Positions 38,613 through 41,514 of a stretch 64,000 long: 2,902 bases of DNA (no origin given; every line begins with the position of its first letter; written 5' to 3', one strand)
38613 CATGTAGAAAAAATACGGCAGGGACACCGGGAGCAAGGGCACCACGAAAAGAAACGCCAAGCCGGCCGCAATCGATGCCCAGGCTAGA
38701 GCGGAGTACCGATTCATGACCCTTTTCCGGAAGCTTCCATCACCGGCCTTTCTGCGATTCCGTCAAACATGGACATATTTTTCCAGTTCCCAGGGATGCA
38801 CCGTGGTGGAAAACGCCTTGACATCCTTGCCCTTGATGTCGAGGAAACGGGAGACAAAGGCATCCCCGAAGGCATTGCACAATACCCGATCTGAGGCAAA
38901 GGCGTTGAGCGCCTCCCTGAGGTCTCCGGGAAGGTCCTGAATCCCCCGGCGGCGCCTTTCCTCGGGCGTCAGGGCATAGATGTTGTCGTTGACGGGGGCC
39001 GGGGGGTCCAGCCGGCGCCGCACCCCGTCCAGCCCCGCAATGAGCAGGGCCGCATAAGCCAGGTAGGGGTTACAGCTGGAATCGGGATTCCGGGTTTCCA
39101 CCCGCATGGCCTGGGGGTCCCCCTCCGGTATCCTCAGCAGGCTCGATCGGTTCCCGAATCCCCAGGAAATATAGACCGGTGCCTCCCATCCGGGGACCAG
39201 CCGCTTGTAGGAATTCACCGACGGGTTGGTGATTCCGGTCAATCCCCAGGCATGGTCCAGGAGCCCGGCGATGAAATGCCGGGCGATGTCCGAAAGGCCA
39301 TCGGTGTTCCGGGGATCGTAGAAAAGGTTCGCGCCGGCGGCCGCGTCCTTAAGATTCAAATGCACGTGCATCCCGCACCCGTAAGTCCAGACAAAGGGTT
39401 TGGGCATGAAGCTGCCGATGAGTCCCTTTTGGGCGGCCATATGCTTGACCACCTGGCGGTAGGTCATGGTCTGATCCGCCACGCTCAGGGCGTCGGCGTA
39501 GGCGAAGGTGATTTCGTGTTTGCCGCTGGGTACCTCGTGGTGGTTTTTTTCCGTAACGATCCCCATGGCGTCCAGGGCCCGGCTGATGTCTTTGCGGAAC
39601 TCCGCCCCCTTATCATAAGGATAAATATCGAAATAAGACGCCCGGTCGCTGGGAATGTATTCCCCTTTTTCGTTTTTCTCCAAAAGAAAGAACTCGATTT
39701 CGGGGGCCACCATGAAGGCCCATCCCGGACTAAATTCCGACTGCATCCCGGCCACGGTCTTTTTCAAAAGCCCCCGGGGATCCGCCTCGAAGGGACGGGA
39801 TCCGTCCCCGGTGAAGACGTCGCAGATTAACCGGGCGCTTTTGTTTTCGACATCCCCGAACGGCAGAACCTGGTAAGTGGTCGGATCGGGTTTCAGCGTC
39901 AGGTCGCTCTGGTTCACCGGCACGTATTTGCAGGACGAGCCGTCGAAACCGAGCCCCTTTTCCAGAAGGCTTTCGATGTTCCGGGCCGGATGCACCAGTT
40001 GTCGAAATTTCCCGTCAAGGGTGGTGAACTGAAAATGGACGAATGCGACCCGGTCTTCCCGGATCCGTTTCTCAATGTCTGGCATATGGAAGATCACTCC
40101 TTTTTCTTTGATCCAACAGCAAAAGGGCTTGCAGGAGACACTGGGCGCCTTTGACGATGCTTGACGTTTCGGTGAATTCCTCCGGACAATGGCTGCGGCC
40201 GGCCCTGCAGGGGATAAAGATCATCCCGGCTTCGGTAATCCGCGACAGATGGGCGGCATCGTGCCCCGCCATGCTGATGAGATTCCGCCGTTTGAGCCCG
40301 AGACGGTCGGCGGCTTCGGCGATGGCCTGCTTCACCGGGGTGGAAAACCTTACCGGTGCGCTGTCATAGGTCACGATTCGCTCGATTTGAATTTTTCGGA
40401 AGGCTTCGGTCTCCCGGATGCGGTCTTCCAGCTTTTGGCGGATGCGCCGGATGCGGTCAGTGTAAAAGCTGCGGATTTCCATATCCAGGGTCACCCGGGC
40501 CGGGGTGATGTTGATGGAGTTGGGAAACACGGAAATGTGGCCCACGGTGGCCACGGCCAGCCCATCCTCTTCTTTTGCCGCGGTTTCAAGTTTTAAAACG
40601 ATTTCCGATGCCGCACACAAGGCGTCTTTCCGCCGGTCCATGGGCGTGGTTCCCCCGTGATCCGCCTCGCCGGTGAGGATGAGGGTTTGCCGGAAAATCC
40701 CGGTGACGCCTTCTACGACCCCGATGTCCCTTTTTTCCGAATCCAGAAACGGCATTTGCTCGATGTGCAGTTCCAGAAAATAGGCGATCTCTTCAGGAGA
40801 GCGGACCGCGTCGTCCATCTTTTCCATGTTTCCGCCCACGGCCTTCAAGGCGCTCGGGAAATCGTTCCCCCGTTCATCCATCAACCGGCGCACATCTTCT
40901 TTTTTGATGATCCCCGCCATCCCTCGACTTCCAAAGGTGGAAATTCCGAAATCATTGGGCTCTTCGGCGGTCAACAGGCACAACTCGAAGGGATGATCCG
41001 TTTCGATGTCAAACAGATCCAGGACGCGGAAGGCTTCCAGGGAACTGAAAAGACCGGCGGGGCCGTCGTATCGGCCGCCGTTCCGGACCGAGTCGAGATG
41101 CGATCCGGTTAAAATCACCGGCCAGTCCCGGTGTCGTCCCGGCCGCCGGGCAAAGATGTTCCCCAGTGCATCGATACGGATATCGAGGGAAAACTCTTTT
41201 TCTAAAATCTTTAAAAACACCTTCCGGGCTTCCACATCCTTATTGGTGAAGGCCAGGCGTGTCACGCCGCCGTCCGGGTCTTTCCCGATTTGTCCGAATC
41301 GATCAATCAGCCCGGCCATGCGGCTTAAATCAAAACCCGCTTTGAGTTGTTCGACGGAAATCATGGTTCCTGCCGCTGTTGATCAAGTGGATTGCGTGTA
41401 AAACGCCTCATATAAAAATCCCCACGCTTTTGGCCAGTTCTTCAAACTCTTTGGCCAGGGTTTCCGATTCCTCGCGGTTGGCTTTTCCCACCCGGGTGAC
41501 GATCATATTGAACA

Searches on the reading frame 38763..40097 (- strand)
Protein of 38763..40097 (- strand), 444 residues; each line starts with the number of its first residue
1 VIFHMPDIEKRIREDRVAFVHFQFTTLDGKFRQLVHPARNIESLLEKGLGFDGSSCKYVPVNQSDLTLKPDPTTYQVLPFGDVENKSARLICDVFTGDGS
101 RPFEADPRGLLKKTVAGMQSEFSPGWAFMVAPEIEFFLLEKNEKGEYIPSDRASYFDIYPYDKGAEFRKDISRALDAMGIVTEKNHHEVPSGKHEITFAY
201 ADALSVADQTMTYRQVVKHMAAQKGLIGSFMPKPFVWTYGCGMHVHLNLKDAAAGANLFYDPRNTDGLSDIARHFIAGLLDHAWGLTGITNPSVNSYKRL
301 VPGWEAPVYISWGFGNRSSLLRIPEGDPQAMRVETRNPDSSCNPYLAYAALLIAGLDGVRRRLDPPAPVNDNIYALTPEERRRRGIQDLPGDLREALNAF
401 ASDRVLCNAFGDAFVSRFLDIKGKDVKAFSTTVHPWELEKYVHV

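Call 13: search_protein_families(library=pfam, proteins=[window:38763-40097:-], max_evalue=0.01)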
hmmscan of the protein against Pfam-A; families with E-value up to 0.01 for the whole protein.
window:38763-40097:- (444 aa): 2 families
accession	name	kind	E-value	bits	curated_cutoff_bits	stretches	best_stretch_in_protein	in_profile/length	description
PF00120.29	Gln-synt_C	-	1.3e-117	393.1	24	1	104-441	1-344/344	Glutamine synthetase, catalytic domain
PF03951.24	Gln-synt_N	-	2e-21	75.8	33.4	1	17-96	2-81/82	Glutamine synthetase, beta-Grasp domain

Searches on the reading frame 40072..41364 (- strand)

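Call 13: search_protein_families(library=pfam, proteins=[window:40072-41364:-], max_evalue=0.01)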
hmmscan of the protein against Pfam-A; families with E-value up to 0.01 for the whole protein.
window:40072-41364:- (430 aa): 3 families
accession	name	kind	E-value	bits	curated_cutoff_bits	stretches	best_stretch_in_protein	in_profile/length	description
PF01546.33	Peptidase_M20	-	5.6e-21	75.8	24.6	1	86-414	2-204/206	Peptidase family M20/M25/M40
PF23016.2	RsmI_C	-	0.0013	18.9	27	1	343-362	19-38/46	RsmI C-terminal HTH domain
PF04389.22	Peptidase_M28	-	0.0055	16.9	21.3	1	69-150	1-77/193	Peptidase family M28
